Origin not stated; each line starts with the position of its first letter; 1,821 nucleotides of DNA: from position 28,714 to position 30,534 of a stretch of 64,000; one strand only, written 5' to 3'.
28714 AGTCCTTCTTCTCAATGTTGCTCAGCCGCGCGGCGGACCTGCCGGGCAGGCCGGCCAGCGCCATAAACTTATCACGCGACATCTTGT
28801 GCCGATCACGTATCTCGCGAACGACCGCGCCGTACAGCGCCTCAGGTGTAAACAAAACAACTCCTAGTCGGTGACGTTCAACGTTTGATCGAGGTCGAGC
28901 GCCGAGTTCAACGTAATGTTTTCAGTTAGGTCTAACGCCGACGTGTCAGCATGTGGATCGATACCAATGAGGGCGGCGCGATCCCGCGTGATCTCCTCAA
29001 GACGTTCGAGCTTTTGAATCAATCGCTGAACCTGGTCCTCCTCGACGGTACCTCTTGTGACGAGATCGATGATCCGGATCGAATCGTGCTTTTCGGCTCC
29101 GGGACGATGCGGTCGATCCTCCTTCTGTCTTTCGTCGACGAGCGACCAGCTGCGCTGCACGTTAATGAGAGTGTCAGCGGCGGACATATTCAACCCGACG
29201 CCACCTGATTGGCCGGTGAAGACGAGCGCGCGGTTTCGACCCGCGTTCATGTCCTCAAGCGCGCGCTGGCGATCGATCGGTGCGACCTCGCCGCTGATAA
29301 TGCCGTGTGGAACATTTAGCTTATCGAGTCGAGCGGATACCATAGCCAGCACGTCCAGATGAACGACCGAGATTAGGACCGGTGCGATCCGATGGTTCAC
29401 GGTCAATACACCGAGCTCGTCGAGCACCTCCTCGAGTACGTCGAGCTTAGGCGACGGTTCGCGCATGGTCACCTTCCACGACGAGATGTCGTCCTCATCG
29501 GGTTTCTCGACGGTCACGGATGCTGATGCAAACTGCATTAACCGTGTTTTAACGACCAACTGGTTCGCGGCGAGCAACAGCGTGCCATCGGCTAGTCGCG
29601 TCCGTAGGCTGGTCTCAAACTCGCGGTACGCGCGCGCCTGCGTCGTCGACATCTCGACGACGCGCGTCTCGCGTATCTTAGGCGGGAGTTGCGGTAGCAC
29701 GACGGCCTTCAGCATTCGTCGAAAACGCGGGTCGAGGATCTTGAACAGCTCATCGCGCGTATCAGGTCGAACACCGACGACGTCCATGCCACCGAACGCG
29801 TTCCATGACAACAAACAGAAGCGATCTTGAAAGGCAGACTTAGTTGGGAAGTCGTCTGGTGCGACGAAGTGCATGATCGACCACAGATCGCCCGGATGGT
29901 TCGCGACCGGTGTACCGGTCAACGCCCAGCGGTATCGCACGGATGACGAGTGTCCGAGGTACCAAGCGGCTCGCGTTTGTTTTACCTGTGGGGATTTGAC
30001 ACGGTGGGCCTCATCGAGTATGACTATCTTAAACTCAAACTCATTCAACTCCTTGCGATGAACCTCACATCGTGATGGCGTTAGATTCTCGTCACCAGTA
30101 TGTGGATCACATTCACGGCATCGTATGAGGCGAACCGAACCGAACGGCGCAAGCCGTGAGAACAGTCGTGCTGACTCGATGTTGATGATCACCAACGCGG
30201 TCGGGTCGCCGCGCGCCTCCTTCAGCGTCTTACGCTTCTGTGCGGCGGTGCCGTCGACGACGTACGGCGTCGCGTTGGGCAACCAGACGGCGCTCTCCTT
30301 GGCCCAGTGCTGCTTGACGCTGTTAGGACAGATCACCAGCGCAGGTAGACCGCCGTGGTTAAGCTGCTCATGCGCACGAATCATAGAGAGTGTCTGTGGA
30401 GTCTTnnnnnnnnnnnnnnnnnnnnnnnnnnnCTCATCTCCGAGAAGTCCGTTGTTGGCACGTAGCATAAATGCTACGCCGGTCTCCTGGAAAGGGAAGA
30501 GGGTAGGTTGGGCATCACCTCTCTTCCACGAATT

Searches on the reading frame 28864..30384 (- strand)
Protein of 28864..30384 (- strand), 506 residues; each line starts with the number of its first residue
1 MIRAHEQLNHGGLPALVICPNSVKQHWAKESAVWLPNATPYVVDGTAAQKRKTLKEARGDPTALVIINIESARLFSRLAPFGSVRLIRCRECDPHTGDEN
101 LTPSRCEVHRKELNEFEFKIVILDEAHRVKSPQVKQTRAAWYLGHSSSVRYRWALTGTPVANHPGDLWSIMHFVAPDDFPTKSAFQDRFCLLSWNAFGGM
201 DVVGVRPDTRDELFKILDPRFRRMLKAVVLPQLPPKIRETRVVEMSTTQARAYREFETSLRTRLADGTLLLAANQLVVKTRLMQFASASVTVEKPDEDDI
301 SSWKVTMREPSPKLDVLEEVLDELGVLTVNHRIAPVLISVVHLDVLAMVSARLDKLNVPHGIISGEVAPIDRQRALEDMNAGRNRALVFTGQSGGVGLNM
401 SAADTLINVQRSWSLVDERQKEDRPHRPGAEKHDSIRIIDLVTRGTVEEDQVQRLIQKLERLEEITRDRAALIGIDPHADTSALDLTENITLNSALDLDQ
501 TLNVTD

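Call 11: search_protein_families(library=phrogs, proteins=[window:28864-30384:-], max_evalue=0.00001)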
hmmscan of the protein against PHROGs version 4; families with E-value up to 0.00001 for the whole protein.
window:28864-30384:- (506 aa): 3 families
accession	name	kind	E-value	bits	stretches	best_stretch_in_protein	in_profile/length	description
phrog_62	-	DNA, RNA and nucleotide metabolism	1e-83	282.8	1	9-481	736-1148/1881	DNA helicase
phrog_29996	-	unknown function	2.4e-18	66.6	1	109-466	829-1163/1189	-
phrog_16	-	DNA, RNA and nucleotide metabolism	9.3e-11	41.6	0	49-162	333-419/986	DNA helicase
